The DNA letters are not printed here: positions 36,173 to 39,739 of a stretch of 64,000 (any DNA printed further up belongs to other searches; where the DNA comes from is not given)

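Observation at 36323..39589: Stand-alone adenylation domain interrupted between core motifs A5 and A6 by a complete PLP-dependent decarboxylase, with no carrier domain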

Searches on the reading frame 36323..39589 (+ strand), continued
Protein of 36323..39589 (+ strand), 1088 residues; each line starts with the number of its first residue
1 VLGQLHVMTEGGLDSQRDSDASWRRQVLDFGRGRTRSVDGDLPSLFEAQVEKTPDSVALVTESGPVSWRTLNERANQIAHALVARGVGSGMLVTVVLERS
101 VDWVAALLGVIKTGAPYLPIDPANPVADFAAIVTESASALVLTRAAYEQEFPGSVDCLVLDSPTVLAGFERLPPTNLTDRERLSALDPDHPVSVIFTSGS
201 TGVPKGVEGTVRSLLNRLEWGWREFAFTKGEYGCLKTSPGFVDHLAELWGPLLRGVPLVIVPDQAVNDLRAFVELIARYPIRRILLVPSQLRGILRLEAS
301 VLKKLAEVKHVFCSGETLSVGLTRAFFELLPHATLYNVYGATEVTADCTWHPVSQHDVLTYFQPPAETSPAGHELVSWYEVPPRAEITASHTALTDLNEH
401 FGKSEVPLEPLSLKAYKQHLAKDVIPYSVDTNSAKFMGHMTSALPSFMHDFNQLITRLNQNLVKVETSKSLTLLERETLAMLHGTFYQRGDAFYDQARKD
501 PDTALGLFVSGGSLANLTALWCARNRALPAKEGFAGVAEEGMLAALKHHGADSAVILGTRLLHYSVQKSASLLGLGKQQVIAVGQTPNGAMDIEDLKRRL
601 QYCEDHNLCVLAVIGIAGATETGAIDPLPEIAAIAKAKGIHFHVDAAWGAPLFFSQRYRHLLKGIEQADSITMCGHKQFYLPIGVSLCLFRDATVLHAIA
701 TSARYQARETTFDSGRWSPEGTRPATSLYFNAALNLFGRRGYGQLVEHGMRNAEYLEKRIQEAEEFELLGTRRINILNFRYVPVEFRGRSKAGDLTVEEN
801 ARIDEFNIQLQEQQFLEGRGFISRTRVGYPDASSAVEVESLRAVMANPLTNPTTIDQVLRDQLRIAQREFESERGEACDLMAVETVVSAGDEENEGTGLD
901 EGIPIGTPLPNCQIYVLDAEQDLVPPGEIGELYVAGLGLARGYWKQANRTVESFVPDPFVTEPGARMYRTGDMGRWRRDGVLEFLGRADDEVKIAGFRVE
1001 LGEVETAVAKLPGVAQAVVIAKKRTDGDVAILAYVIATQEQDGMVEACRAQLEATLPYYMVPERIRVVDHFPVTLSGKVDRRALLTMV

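Call 67: find_homologous_proteins(query=L037:6769-10038:+, max_evalue=1e-100)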
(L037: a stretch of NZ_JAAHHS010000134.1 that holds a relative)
Query L037:6769-10038:+ (1090 aa): 7431 proteins with E <= 1e-100 among 8000 candidates; the best 120 are listed.
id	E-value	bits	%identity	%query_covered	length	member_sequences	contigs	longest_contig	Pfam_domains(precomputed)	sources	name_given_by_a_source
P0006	0.0e+0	2229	90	100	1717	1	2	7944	PF00668.26,PF00282.26,PF00550.32,PF18563.7,PF00501.35,PF00266.26,PF13193.13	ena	-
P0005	0.0e+0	2229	90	100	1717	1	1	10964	PF00668.26,PF00282.26,PF00550.32,PF18563.7,PF00501.35,PF00266.26,PF13193.13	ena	-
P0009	0.0e+0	2227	90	100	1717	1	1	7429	PF00668.26,PF00282.26,PF00550.32,PF18563.7,PF00501.35,PF00266.26,PF13193.13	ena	-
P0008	0.0e+0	2227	90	100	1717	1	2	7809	PF00668.26,PF00282.26,PF00550.32,PF18563.7,PF00501.35,PF00266.26,PF13193.13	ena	-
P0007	0.0e+0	2227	90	100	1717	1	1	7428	PF00668.26,PF00282.26,PF00550.32,PF18563.7,PF00501.35,PF00266.26,PF13193.13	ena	-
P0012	0.0e+0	2210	89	100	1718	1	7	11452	PF00668.26,PF00282.26,PF00550.32,PF18563.7,PF00501.35,PF00266.26,PF13193.13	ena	-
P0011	0.0e+0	2114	85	100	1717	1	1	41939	PF00668.26,PF00282.26,PF00550.32,PF18563.7,PF00501.35,PF00266.26,PF13193.13,PF01212.28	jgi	-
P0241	0.0e+0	1934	77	100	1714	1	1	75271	PF00668.26,PF00282.26,PF00550.32,PF18563.7,PF00501.35,PF00266.26,PF13193.13,PF01212.28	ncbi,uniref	ncbi:MAG: aminotransferase class V-fold PLP-dependent enzyme [Coleofasciculus sp. B1-GNL1-01]|uniref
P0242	0.0e+0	1932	77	100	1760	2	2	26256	PF00668.26,PF00282.26,PF00550.32,PF18563.7,PF00501.35,PF00266.26,PF13193.13,PF01212.28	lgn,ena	-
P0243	0.0e+0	1912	77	100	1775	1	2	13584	PF00668.26,PF00282.26,PF00550.32,PF00501.35,PF00266.26,PF13193.13,PF00975.27,PF01212.28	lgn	-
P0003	0.0e+0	1886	76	100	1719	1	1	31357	PF00668.26,PF00282.26,PF00550.32,PF18563.7,PF00501.35,PF00266.26,PF13193.13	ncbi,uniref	ncbi:aminotransferase class V-fold PLP-dependent enzyme [Scytonema sp. NUACC26]|uniref:aminotransfer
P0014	0.0e+0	1849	75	100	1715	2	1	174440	PF00668.26,PF00282.26,PF00550.32,PF18563.7,PF00501.35,PF00266.26,PF13193.13,PF01212.28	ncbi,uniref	ncbi:aminotransferase class V-fold PLP-dependent enzyme [Calothrix sp. CCY 0018]|uniref:aminotransfe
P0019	0.0e+0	1802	73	100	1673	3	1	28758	PF00668.26,PF00282.26,PF00550.32,PF00501.35,PF00266.26,PF13193.13,PF01212.28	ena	-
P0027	0.0e+0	1788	73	100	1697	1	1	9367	PF00668.26,PF00282.26,PF00550.32,PF00501.35,PF00266.26,PF13193.13,PF01212.28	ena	-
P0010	0.0e+0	1773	72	100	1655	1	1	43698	PF00668.26,PF00282.26,PF00550.32,PF00501.35,PF00266.26,PF13193.13,PF01212.28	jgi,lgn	jgi:putative pyridoxal-dependent aspartate 1-decarboxylase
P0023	0.0e+0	1755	71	100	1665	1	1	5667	PF00668.26,PF00282.26,PF00550.32,PF00501.35,PF00266.26,PF13193.13,PF01212.28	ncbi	ncbi:MAG: aminotransferase class V-fold PLP-dependent enzyme, partial [Cyanobacteria bacterium P01_G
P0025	0.0e+0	1738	70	100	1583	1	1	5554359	PF00668.26,PF00282.26,PF00550.32,PF00501.35,PF00266.26,PF13193.13,PF01212.28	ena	-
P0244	0.0e+0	1734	69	100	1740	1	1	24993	PF00668.26,PF00282.26,PF00550.32,PF18563.7,PF00501.35,PF00266.26,PF13193.13,PF01212.28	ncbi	ncbi:MAG: aminotransferase class V-fold PLP-dependent enzyme [Cyanobacteria bacterium P01_G01_bin.39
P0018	0.0e+0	1722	70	100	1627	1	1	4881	PF00668.26,PF00282.26,PF00550.32,PF00501.35,PF00266.26,PF13193.13,PF01212.28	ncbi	ncbi:MAG: aminotransferase class V-fold PLP-dependent enzyme, partial [Cyanobacteria bacterium P01_F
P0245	0.0e+0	1679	69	100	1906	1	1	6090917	PF00668.26,PF00282.26,PF00550.32,PF00501.35,PF00266.26,PF13193.13,PF01212.28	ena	-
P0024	0.0e+0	1664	71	95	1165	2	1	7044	PF00282.26,PF00550.32,PF00501.35,PF00266.26,PF13193.13,PF01212.28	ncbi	ncbi:MAG: aminotransferase class V-fold PLP-dependent enzyme, partial [Cyanobacteria bacterium J0664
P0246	0.0e+0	1625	66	100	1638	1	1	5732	PF00668.26,PF00282.26,PF00550.32,PF00501.35,PF00266.26,PF13193.13,PF00975.27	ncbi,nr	ncbi:MAG: aminotransferase class V-fold PLP-dependent enzyme [Candidatus Electrothrix sp. AR3]|nr:am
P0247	0.0e+0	1609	76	85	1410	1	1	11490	PF00668.26,PF00282.26,PF00501.35,PF00266.26,PF01212.28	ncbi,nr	ncbi:MAG: aminotransferase class V-fold PLP-dependent enzyme, partial [Symploca sp. SIO2G7]|nr:amino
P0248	0.0e+0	1440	69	53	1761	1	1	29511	PF00668.26,PF00282.26,PF00550.32,PF00501.35,PF00266.26,PF13193.13,PF01212.28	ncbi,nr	ncbi:MAG: amino acid adenylation domain-containing protein [Pleurocapsa sp. CRU_1_2]|nr:amino acid a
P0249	0.0e+0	1280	70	73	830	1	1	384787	PF00282.26,PF00501.35,PF00266.26,PF01212.28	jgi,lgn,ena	jgi:putative pyridoxal-dependent aspartate 1-decarboxylase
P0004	0.0e+0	1217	52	100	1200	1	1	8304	PF00668.26,PF00282.26,PF00501.35,PF00266.26,PF13193.13,PF01212.28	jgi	jgi:putative pyridoxal-dependent aspartate 1-decarboxylase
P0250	0.0e+0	1199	51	100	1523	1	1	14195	PF00668.26,PF00282.26,PF00501.35,PF00266.26,PF13193.13,PF01212.28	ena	-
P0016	0.0e+0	1199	50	100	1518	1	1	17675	PF00668.26,PF00282.26,PF00501.35,PF00266.26,PF13193.13,PF01212.28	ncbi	-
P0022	0.0e+0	1197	51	100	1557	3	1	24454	PF00668.26,PF00282.26,PF00501.35,PF00266.26,PF13193.13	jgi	jgi:putative pyridoxal-dependent aspartate 1-decarboxylase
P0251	0.0e+0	1190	52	100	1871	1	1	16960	PF00668.26,PF00282.26,PF00550.32,PF00501.35,PF00266.26,PF13193.13,PF00975.27,PF01212.28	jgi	jgi:putative pyridoxal-dependent aspartate 1-decarboxylase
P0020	0.0e+0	1189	51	100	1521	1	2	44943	PF00668.26,PF00282.26,PF00501.35,PF00266.26,PF13193.13,PF01212.28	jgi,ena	-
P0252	0.0e+0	1169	50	100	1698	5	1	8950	PF00668.26,PF00282.26,PF00550.32,PF18563.7,PF00501.35,PF00266.26,PF13193.13,PF01212.28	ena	-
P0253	0.0e+0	1154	52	98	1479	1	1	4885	PF00668.26,PF00282.26,PF00501.35,PF00266.26,PF13193.13,PF01212.28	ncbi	ncbi:MAG: hypothetical protein DRR19_24565, partial [Candidatus Parabeggiatoa sp. nov. 1]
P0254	0.0e+0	1124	50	100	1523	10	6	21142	PF00668.26,PF00282.26,PF00501.35,PF00266.26,PF13193.13,PF01212.28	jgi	jgi:putative pyridoxal-dependent aspartate 1-decarboxylase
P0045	0.0e+0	1115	49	100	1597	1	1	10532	PF00668.26,PF00282.26,PF00550.32,PF00501.35,PF00266.26,PF13193.13,PF01212.28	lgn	-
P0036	0.0e+0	1102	48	100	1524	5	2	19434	PF00668.26,PF00282.26,PF00501.35,PF00266.26,PF13193.13,PF01212.28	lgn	-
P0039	0.0e+0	1097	48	100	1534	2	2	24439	PF00668.26,PF00282.26,PF00501.35,PF00266.26,PF13193.13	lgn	-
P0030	0.0e+0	1097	48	99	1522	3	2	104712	PF00668.26,PF00282.26,PF00501.35,PF00266.26,PF13193.13,PF01212.28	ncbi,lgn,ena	-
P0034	0.0e+0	1095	48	100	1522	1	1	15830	PF00668.26,PF00282.26,PF00501.35,PF00266.26,PF13193.13,PF01212.28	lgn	-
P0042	0.0e+0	1094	48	100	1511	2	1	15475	PF00668.26,PF00282.26,PF00501.35,PF00266.26,PF13193.13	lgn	-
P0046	0.0e+0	1092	47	100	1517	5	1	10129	PF00668.26,PF00282.26,PF00501.35,PF13193.13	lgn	-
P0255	0.0e+0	1091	48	100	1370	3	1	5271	PF00668.26,PF00282.26,PF00501.35,PF00266.26,PF13193.13,PF01212.28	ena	-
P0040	0.0e+0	1091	48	100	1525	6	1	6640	PF00668.26,PF00282.26,PF00501.35,PF00266.26,PF13193.13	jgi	-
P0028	0.0e+0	1087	47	100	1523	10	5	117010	PF00668.26,PF00282.26,PF00501.35,PF00266.26,PF13193.13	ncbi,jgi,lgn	jgi:putative pyridoxal-dependent aspartate 1-decarboxylase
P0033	0.0e+0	1086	48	100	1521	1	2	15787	PF00668.26,PF00282.26,PF00501.35,PF00266.26,PF13193.13,PF01212.28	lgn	-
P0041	0.0e+0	1085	48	100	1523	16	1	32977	PF00668.26,PF00282.26,PF00501.35,PF00266.26,PF13193.13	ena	-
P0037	0.0e+0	1079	47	100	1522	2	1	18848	PF00668.26,PF00282.26,PF00501.35,PF00266.26,PF13193.13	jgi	-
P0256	0.0e+0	1076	48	100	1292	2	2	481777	PF00668.26,PF00282.26,PF00501.35,PF00266.26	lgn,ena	-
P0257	0.0e+0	1073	47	100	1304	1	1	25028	PF00668.26,PF00282.26,PF00501.35,PF00266.26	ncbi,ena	-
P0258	0.0e+0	1064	74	57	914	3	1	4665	PF07238.20,PF00282.26,PF00550.32,PF00501.35,PF00266.26,PF13193.13,PF01212.28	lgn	-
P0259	0.0e+0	1056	46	100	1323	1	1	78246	PF00668.26,PF00282.26,PF00501.35,PF00266.26,PF01212.28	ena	-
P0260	0.0e+0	1055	52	31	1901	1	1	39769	PF00668.26,PF00550.32,PF00501.35,PF13193.13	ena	-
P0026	0.0e+0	1050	46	100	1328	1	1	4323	PF00668.26,PF00282.26,PF00501.35,PF00266.26,PF13193.13,PF01212.28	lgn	-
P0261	0.0e+0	1049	48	99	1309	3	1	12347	PF00668.26,PF00282.26,PF00501.35,PF00266.26,PF13193.13,PF01212.28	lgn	-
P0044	0.0e+0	1046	48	100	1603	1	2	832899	PF00668.26,PF00282.26,PF00550.32,PF00501.35,PF00266.26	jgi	jgi:putative pyridoxal-dependent aspartate 1-decarboxylase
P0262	0.0e+0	1044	47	99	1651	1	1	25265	PF00668.26,PF00282.26,PF00550.32,PF18563.7,PF00501.35,PF00266.26,PF13193.13,PF01212.28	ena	-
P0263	0.0e+0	1041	46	100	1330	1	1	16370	PF00668.26,PF00282.26,PF00501.35,PF00266.26,PF13193.13,PF01212.28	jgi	jgi:putative pyridoxal-dependent aspartate 1-decarboxylase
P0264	0.0e+0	1038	47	100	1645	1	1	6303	PF00668.26,PF00282.26,PF00550.32,PF00501.35,PF00266.26,PF13193.13,PF01212.28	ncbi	-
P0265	0.0e+0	1037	48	32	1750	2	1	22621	PF00668.26,PF00550.32,PF00501.35,PF13193.13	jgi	jgi:amino acid adenylation domain-containing protein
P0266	0.0e+0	1033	46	97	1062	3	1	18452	PF00282.26,PF00501.35,PF01212.28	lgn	-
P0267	0.0e+0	1032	46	100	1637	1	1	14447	PF00668.26,PF00282.26,PF00550.32,PF18563.7,PF00501.35,PF00266.26,PF13193.13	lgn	-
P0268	0.0e+0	1029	46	97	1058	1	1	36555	PF00282.26,PF00501.35,PF00266.26,PF13193.13,PF01212.28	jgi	jgi:putative pyridoxal-dependent aspartate 1-decarboxylase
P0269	0.0e+0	1026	47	100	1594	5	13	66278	PF00668.26,PF00282.26,PF00550.32,PF00501.35,PF00266.26,PF01212.28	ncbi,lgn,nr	ncbi:MAG: aminotransferase class V-fold PLP-dependent enzyme [Cytophagales bacterium]|nr:aminotransf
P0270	0.0e+0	1025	48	32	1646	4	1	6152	PF00668.26,PF00550.32,PF00501.35,PF13193.13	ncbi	ncbi:MAG TPA: amino acid adenylation domain-containing protein, partial [Pyrinomonadaceae bacterium]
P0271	0.0e+0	1022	47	100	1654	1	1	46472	PF00668.26,PF00282.26,PF00550.32,PF00501.35,PF00266.26,PF13193.13,PF01212.28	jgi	jgi:putative pyridoxal-dependent aspartate 1-decarboxylase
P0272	0.0e+0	1022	46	98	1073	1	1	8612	PF00282.26,PF00501.35,PF13193.13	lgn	-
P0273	0.0e+0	1021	47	100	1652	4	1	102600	PF00668.26,PF00282.26,PF00550.32,PF00501.35,PF00266.26,PF13193.13,PF01212.28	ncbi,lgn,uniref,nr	ncbi:aminotransferase class V-fold PLP-dependent enzyme [Pedobacter cryoconitis]|uniref:Putative pyr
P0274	0.0e+0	1020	46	100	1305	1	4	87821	PF00668.26,PF00282.26,PF00501.35,PF00266.26,PF01212.28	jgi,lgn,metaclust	metaclust:\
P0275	0.0e+0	1017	47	100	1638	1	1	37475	PF00668.26,PF00282.26,PF00550.32,PF18563.7,PF00501.35,PF00266.26,PF13193.13,PF01212.28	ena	-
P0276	0.0e+0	1016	48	92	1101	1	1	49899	PF00282.26,PF00550.32,PF00501.35,PF00266.26,PF13193.13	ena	-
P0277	4.6e-298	1010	46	100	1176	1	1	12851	PF00282.26,PF00501.35,PF13193.13,PF01212.28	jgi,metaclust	metaclust:\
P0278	1.2e-297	1008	71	31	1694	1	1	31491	PF00668.26,PF00550.32,PF00501.35,PF13193.13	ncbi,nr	ncbi:MAG: amino acid adenylation domain-containing protein, partial [Moorea sp. SIO2I5]|nr:amino aci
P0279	3.0e-297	1007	46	32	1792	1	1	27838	PF00668.26,PF00550.32,PF00501.35,PF13193.13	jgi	jgi:amino acid adenylation domain-containing protein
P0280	3.2e-297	1007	45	100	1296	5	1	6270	PF00282.26,PF00501.35,PF00266.26,PF13193.13,PF01212.28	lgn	-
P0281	3.9e-297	1006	46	100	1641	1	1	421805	PF00668.26,PF00282.26,PF00550.32,PF18563.7,PF00501.35,PF00266.26,PF13193.13,PF01212.28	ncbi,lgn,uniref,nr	ncbi:aminotransferase class V-fold PLP-dependent enzyme [Pedobacter sp. PF22-3]|uniref:aminotransfer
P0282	9.1e-297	1005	45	97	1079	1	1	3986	PF00282.26,PF00501.35,PF13193.13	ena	-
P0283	2.7e-296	1004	45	100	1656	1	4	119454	PF00668.26,PF00282.26,PF00550.32,PF18563.7,PF00501.35,PF00266.26,PF13193.13,PF01212.28,PF23297.2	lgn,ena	-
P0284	6.5e-296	1002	48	31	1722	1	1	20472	PF00668.26,PF00550.32,PF00501.35,PF13193.13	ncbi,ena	-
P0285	1.4e-295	1001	48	32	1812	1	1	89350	PF07238.20,PF00668.26,PF00550.32,PF00501.35,PF13193.13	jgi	jgi:amino acid adenylation domain-containing protein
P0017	1.4e-295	1001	45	98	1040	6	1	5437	PF00282.26,PF00501.35,PF00266.26,PF13193.13,PF01212.28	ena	-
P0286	2.8e-295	1000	44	100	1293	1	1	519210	PF00282.26,PF00501.35,PF00266.26,PF13193.13,PF01212.28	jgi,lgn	jgi:putative pyridoxal-dependent aspartate 1-decarboxylase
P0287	4.1e-295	1000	46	100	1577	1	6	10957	PF00668.26,PF00282.26,PF00550.32,PF00501.35,PF00266.26,PF01212.28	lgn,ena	-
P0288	1.1e-294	998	49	90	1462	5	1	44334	PF00668.26,PF00282.26,PF18563.7,PF00501.35,PF00266.26,PF01212.28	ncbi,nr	ncbi:MAG: hypothetical protein B6244_11795 [Candidatus Cloacimonetes bacterium 4572_55]|nr:MAG: hypo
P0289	5.1e-294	996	45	99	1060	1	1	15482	PF00282.26,PF00501.35,PF00266.26,PF13193.13,PF01212.28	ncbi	-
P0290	7.9e-294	996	48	31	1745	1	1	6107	PF00668.26,PF00550.32,PF00501.35,PF13193.13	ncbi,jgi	jgi:amino acid adenylation domain-containing protein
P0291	1.0e-293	995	44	100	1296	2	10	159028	PF00282.26,PF00501.35,PF00266.26,PF01212.28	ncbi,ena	-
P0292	1.2e-293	995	44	100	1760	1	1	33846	PF00282.26,PF00550.32,PF00551.25,PF02911.24,PF00501.35,PF00266.26,PF13193.13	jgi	jgi:putative pyridoxal-dependent aspartate 1-decarboxylase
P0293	1.7e-293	994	46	31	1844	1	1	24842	PF00668.26,PF00550.32,PF00501.35,PF13193.13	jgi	jgi:surfactin family lipopeptide synthetase A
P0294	1.7e-293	994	44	100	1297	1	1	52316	PF00282.26,PF00501.35,PF00266.26,PF13193.13,PF01212.28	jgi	jgi:putative pyridoxal-dependent aspartate 1-decarboxylase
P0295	5.6e-293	993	48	30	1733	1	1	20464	PF00668.26,PF00550.32,PF00501.35,PF13193.13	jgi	jgi:amino acid adenylation domain-containing protein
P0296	1.0e-292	992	49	31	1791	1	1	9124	PF00668.26,PF00550.32,PF00501.35,PF13193.13,PF23297.2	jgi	jgi:amino acid adenylation domain-containing protein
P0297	1.8e-292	991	46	32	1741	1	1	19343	PF00668.26,PF00550.32,PF00501.35,PF13193.13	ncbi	ncbi:MAG: amino acid adenylation domain-containing protein, partial [Nostoc sp.]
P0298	1.9e-292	991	47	32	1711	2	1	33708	PF00668.26,PF00550.32,PF00501.35,PF13193.13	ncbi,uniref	ncbi:amino acid adenylation domain-containing protein [uncultured Nostoc sp.]|uniref:amino acid aden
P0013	4.9e-292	990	46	97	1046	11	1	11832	PF00282.26,PF00501.35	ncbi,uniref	ncbi:MAG: aminotransferase class V-fold PLP-dependent enzyme [Thiothrix litoralis]|uniref:aminotrans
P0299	5.6e-292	989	45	99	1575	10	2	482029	PF00668.26,PF00282.26,PF00550.32,PF00501.35,PF00266.26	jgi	jgi:putative pyridoxal-dependent aspartate 1-decarboxylase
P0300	4.8e-291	986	44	100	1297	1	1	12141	PF00282.26,PF00501.35,PF00266.26,PF13193.13,PF01212.28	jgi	jgi:putative pyridoxal-dependent aspartate 1-decarboxylase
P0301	1.8e-290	984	44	31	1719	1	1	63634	PF00668.26,PF00550.32,PF00501.35,PF13193.13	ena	-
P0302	9.3e-290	982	49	30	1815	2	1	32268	PF00668.26,PF00550.32,PF00501.35,PF13193.13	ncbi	ncbi:amino acid adenylation domain-containing protein [Trichocoleus sp. DQ-U1]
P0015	1.4e-289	982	45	97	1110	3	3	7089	PF00282.26,PF00501.35,PF13193.13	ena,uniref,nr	uniref:Putative pyridoxal-dependent aspartate 1-decarboxylase n=1 Tax=Candidatus Kentrum sp. UNK Tax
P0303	4.7e-287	973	43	100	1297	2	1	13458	PF00282.26,PF00501.35,PF00266.26,PF13193.13,PF01212.28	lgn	-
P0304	8.1e-287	972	44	31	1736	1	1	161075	PF00668.26,PF00550.32,PF00501.35,PF13193.13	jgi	jgi:amino acid adenylation domain-containing protein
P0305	1.0e-286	972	45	31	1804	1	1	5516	PF00668.26,PF00550.32,PF00501.35,PF13193.13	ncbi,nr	ncbi:MAG: amino acid adenylation domain-containing protein, partial [Symploca sp. SIO2D2]|nr:amino a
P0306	1.8e-286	971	50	25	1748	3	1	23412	PF00668.26,PF00550.32,PF00501.35,PF13193.13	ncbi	ncbi:amino acid adenylation domain-containing protein [Aerosakkonema sp. BLCC-F2]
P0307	7.7e-286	969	48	30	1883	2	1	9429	PF00668.26,PF00550.32,PF00501.35,PF13193.13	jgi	-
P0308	8.8e-286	969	44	97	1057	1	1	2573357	PF00282.26,PF00501.35,PF00266.26,PF13193.13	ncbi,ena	-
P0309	5.8e-285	966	44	31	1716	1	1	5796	PF00668.26,PF00550.32,PF00501.35,PF13193.13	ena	-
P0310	1.0e-284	965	45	30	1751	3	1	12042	PF00668.26,PF00550.32,PF00501.35,PF13193.13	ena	-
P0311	1.3e-284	965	46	99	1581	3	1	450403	PF00668.26,PF00282.26,PF00550.32,PF00501.35,PF00266.26,PF01212.28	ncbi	-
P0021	1.9e-284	964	45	97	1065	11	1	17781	PF00282.26,PF00501.35,PF13193.13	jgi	jgi:putative pyridoxal-dependent aspartate 1-decarboxylase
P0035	2.0e-284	964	45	97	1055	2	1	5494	PF00282.26,PF00501.35,PF13193.13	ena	-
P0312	7.8e-284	962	43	98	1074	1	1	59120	PF00282.26,PF00501.35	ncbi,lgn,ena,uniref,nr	ncbi:MAG: Unknown protein [uncultured Thiotrichaceae bacterium]|uniref:AMP-dependent synthetase/liga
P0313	1.0e-283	962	43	31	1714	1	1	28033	PF00668.26,PF00550.32,PF00501.35,PF13193.13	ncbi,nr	ncbi:MAG: amino acid adenylation domain-containing protein [Stigonema ocellatum SAG 48.90 = DSM 1069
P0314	7.3e-283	959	48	30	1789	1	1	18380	PF07238.20,PF00668.26,PF00550.32,PF00501.35,PF13193.13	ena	-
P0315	8.5e-283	959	47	33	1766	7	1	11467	PF07238.20,PF00668.26,PF00550.32,PF00501.35,PF13193.13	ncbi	-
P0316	9.8e-283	959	46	100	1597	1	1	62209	PF00668.26,PF00282.26,PF00550.32,PF00501.35,PF00266.26,PF01212.28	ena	-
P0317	1.5e-282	958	45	30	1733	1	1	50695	PF00668.26,PF00550.32,PF00501.35,PF13193.13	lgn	-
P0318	3.1e-282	957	44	31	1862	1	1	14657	PF00668.26,PF00550.32,PF00501.35,PF13193.13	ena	-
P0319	7.0e-282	956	45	31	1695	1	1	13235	PF00668.26,PF00550.32,PF00501.35,PF13193.13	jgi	jgi:surfactin family lipopeptide synthetase A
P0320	4.7e-281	953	50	31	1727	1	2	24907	PF00668.26,PF00550.32,PF00501.35,PF13193.13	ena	-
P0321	4.7e-281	953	45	100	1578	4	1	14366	PF00668.26,PF00282.26,PF18563.7,PF00501.35,PF00266.26,PF13193.13,PF01212.28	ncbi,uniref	ncbi:aminotransferase class V-fold PLP-dependent enzyme, partial [Janthinobacterium sp. BJB401]|unir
